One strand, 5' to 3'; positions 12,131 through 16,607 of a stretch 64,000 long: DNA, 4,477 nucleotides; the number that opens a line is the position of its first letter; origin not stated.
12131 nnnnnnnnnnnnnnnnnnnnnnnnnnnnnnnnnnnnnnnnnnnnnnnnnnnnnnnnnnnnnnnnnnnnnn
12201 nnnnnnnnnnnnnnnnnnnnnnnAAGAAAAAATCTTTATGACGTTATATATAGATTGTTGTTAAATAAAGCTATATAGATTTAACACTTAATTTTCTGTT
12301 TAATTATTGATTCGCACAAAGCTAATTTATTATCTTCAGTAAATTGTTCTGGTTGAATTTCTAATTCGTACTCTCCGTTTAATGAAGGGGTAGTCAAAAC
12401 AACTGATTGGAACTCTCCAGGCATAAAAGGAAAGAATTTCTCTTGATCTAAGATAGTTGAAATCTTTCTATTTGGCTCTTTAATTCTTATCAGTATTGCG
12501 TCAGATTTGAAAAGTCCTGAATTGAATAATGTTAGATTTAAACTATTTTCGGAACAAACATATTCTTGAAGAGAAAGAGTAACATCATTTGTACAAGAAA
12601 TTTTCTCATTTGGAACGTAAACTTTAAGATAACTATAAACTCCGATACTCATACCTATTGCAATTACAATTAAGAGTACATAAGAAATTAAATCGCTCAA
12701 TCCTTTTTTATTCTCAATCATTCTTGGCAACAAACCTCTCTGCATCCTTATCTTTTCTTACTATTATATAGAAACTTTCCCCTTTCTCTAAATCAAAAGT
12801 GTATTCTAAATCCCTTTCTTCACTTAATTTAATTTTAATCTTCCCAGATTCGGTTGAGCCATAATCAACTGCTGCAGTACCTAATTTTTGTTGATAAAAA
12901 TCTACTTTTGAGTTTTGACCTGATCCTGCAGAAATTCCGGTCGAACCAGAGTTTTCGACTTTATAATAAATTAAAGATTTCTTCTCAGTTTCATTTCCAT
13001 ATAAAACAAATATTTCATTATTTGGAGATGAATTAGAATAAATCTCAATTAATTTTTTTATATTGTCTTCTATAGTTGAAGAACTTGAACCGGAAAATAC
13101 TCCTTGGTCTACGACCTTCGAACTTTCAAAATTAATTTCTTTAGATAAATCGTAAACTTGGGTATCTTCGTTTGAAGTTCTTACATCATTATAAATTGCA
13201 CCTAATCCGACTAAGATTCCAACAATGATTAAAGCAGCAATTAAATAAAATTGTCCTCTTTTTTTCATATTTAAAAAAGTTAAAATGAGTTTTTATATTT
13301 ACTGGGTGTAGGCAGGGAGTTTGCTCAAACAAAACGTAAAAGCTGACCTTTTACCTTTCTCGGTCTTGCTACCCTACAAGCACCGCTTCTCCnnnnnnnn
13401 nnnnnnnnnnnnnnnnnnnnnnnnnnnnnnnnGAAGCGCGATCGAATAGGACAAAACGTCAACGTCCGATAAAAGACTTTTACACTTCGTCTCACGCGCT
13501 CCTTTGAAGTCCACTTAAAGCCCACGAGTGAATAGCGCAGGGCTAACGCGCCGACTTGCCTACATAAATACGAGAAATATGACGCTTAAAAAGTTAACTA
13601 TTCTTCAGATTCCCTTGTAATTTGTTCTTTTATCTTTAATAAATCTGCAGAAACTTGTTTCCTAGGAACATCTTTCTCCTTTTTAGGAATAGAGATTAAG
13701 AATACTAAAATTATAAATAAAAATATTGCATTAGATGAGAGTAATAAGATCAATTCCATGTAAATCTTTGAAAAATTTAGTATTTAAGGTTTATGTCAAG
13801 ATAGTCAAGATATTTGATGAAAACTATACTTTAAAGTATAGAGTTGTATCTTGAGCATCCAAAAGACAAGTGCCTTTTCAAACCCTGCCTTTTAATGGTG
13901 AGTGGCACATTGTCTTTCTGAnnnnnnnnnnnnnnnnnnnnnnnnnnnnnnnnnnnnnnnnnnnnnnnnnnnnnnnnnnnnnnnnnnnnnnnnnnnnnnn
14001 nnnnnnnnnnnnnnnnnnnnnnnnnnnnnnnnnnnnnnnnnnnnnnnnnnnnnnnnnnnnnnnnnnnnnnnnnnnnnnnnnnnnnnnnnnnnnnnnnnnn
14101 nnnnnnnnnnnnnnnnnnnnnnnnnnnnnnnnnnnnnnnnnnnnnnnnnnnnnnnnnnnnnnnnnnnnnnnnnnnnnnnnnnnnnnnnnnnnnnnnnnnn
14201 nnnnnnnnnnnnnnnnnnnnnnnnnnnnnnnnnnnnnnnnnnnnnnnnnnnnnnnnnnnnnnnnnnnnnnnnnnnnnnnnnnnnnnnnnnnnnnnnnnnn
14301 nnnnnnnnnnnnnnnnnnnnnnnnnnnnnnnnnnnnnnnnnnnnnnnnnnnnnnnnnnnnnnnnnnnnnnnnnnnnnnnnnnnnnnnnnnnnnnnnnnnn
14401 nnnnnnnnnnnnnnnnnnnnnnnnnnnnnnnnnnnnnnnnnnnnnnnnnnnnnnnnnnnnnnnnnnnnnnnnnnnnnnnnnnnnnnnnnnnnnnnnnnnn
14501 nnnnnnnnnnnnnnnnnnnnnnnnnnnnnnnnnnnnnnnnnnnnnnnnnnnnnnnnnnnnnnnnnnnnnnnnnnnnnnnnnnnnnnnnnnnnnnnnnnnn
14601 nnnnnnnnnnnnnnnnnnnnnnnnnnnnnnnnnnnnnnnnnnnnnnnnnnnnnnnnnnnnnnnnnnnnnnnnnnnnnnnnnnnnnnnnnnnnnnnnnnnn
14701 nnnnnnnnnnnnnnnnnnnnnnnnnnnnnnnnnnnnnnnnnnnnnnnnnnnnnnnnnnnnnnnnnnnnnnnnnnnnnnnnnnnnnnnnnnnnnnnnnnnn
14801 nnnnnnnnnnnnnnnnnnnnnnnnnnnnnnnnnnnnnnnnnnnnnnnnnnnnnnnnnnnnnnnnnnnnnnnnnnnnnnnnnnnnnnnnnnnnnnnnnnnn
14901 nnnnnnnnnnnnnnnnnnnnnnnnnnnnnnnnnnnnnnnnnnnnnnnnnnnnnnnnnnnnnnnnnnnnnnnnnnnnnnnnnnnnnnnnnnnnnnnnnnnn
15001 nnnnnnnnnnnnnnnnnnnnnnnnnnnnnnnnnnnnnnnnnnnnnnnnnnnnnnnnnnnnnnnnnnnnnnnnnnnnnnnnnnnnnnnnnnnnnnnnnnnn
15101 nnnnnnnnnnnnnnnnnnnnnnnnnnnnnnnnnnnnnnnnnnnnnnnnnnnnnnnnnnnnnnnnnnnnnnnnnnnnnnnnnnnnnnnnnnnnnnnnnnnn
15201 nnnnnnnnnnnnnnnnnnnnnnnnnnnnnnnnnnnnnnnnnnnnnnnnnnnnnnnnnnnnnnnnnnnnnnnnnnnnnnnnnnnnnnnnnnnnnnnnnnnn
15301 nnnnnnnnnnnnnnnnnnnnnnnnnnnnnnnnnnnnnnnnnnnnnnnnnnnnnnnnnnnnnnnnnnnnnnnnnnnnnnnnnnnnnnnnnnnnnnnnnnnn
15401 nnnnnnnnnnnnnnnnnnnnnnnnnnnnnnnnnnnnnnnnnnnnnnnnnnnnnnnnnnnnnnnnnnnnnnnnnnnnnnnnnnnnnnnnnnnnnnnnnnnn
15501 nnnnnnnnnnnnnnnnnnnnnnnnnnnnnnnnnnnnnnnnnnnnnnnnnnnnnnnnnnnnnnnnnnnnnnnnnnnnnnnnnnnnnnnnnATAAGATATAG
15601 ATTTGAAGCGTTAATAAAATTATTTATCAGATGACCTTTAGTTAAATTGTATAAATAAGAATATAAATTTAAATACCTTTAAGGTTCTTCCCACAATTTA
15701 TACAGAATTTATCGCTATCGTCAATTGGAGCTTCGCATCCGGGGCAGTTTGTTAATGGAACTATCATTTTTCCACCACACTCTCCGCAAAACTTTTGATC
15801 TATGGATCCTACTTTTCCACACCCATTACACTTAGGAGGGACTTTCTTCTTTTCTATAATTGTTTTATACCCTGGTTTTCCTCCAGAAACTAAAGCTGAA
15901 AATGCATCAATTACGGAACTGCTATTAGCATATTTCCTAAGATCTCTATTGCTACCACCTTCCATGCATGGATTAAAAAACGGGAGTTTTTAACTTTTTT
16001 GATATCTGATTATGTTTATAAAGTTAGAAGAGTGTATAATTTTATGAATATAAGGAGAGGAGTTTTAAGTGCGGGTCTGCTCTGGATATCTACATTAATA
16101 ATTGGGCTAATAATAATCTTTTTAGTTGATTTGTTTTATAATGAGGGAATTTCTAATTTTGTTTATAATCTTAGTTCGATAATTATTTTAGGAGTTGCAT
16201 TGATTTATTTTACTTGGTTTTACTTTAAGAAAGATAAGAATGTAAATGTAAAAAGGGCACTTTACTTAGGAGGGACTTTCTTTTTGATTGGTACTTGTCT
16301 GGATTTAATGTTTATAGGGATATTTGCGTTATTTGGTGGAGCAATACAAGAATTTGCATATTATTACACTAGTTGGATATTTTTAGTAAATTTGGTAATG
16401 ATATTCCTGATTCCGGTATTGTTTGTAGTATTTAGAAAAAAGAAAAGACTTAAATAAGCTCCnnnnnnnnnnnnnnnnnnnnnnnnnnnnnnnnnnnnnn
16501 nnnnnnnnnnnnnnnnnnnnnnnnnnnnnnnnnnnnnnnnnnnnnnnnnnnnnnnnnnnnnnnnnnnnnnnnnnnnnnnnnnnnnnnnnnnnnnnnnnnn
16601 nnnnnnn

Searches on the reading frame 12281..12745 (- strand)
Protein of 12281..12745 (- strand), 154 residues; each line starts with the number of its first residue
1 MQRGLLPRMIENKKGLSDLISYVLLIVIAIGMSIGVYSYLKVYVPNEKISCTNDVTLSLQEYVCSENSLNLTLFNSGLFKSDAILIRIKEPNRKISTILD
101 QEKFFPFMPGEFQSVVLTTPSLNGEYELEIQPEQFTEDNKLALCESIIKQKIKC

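Call 58: search_protein_families(library=ncbifam, proteins=[window:12281-12745:-], max_evalue=0.1)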
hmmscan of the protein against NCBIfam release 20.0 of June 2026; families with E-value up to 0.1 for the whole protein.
window:12281-12745:- (154 aa): 1 family
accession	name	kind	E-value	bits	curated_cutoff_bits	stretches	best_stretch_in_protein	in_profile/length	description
NF046073.1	UpsA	equivalog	0.019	15.1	130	1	13-92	1-81/136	pilin subunit UpsA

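Call 83: search_protein_families(library=pfam, proteins=[window:12281-12745:-], max_evalue=1)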
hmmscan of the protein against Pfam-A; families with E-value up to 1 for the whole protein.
window:12281-12745:- (154 aa): 0 families

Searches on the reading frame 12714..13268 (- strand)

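Call 58: search_protein_families(library=ncbifam, proteins=[window:12714-13268:-], max_evalue=0.1)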
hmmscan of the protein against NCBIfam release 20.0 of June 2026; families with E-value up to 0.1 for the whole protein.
window:12714-13268:- (184 aa): 1 family
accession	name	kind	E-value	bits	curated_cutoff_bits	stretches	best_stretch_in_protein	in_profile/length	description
TIGR01128.2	holA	equivalog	0.04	13.2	80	1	59-113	69-122/316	DNA polymerase III subunit delta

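Call 83: search_protein_families(library=pfam, proteins=[window:12714-13268:-], max_evalue=1)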
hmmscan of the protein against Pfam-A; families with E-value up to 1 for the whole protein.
window:12714-13268:- (184 aa): 2 families
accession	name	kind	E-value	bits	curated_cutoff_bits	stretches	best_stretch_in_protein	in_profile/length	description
PF23922.1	DUF7261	-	0.094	13.4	27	1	1-35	1-35/169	Family of unknown function (DUF7261)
PF14654.11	Epiglycanin_C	-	0.26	11.9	27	0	9-57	24-71/91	Mucin, cleavage site, TM and cytoplasmic tail region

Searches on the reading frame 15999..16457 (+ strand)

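Call 83: search_protein_families(library=pfam, proteins=[window:15999-16457:+], max_evalue=1)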
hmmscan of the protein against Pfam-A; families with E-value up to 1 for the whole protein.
window:15999-16457:+ (152 aa): 2 families
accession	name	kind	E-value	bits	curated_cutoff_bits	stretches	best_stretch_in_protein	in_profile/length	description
PF09980.14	DUF2214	-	0.17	12.2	34.1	1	62-143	13-92/147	Predicted membrane protein (DUF2214)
PF03006.26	HlyIII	-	0.48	10.5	26.2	1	30-137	84-184/224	Haemolysin-III related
